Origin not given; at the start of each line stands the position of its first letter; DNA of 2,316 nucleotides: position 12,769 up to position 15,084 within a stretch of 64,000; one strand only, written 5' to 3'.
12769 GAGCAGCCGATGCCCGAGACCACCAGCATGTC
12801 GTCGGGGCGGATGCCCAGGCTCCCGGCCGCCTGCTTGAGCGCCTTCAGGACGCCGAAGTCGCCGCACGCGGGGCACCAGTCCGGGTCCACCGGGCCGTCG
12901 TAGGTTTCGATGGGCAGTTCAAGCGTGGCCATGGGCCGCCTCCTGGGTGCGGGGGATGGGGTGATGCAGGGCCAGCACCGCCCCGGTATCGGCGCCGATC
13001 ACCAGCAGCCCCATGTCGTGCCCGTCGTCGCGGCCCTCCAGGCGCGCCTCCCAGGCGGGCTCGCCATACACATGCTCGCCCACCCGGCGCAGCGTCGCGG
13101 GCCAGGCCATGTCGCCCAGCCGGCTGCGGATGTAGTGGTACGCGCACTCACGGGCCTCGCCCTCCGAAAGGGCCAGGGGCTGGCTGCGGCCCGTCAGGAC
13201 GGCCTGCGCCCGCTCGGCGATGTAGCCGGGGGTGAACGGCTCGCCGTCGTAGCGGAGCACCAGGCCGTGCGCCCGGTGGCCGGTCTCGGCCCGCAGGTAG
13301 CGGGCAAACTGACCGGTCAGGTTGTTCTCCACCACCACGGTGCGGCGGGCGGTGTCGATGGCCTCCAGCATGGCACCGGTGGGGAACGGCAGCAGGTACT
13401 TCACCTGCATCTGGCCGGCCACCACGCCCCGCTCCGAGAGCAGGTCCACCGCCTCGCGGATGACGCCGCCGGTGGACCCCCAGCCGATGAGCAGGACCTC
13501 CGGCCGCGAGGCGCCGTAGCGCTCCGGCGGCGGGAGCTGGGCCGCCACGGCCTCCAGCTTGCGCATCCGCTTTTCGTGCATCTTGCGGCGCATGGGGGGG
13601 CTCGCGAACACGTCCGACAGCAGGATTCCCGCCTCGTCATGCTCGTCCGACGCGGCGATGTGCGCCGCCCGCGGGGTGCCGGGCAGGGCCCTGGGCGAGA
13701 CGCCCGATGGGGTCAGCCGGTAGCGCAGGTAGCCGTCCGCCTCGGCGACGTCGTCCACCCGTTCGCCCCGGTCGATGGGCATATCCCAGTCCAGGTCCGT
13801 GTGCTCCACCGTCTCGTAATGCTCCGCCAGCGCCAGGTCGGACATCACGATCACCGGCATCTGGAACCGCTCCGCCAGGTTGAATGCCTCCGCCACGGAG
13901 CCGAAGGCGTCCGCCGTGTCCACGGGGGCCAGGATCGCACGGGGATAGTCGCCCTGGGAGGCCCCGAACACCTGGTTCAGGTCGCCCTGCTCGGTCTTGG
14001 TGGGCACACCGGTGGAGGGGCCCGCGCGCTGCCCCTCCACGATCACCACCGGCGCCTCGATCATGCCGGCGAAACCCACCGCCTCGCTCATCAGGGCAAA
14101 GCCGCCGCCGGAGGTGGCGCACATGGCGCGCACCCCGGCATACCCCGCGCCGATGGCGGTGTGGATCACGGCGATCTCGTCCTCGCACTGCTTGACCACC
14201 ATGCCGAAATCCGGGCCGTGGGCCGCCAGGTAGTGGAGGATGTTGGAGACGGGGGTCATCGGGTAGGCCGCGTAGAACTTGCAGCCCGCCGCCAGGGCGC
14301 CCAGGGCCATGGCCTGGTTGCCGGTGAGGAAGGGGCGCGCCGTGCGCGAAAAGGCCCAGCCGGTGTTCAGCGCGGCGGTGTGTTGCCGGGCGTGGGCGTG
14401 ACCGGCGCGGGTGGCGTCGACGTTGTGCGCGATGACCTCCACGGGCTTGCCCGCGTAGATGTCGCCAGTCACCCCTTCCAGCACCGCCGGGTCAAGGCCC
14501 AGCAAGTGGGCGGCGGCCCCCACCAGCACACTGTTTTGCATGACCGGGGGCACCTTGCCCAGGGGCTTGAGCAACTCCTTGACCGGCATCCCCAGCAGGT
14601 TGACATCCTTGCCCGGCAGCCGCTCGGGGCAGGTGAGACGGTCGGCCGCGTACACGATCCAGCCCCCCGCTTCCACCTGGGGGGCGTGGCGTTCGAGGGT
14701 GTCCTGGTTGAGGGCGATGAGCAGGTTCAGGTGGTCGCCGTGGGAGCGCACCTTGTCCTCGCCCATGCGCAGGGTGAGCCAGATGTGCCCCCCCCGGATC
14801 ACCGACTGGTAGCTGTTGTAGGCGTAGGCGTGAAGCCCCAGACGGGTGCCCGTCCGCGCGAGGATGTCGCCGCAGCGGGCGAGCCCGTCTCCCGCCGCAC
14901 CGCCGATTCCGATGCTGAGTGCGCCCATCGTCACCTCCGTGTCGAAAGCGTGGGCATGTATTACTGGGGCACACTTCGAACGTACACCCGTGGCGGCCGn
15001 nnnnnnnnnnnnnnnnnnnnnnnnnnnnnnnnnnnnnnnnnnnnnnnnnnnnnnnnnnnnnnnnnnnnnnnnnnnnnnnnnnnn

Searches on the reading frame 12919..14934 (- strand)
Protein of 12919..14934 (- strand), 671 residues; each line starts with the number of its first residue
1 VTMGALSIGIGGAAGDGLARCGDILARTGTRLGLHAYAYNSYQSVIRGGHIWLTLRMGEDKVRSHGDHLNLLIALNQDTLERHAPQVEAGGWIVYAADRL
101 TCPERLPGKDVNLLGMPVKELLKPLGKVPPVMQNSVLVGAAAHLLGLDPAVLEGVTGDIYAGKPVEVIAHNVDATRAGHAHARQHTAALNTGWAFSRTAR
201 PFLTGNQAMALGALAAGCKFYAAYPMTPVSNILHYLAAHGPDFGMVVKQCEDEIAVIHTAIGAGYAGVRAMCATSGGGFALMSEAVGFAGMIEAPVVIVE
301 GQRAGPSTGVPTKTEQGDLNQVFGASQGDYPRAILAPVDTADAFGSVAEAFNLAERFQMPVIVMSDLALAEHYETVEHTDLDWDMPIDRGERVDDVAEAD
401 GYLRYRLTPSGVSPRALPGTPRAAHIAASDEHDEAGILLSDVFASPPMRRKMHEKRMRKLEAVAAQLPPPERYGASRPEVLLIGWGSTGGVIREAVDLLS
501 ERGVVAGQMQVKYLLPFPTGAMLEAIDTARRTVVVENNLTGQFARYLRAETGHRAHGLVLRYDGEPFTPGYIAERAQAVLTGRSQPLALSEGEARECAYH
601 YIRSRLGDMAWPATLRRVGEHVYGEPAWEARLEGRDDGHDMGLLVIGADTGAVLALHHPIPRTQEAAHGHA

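Call 11: search_protein_families(library=pfam, proteins=[window:12919-14934:-])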
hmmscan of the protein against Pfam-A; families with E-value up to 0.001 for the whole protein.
window:12919-14934:- (671 aa): 3 families
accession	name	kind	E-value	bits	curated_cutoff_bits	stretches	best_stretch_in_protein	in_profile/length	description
PF01855.24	POR_N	-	5.5e-52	177.2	27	1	212-435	2-214/231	Pyruvate flavodoxin/ferredoxin oxidoreductase, thiamine diP-bdg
PF01558.24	POR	-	4.7e-28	98.9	27.4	1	14-179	1-172/173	Pyruvate ferredoxin/flavodoxin oxidoreductase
PF17147.9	PFOR_II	-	2.3e-10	41.2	27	1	479-552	2-79/102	Pyruvate:ferredoxin oxidoreductase core domain II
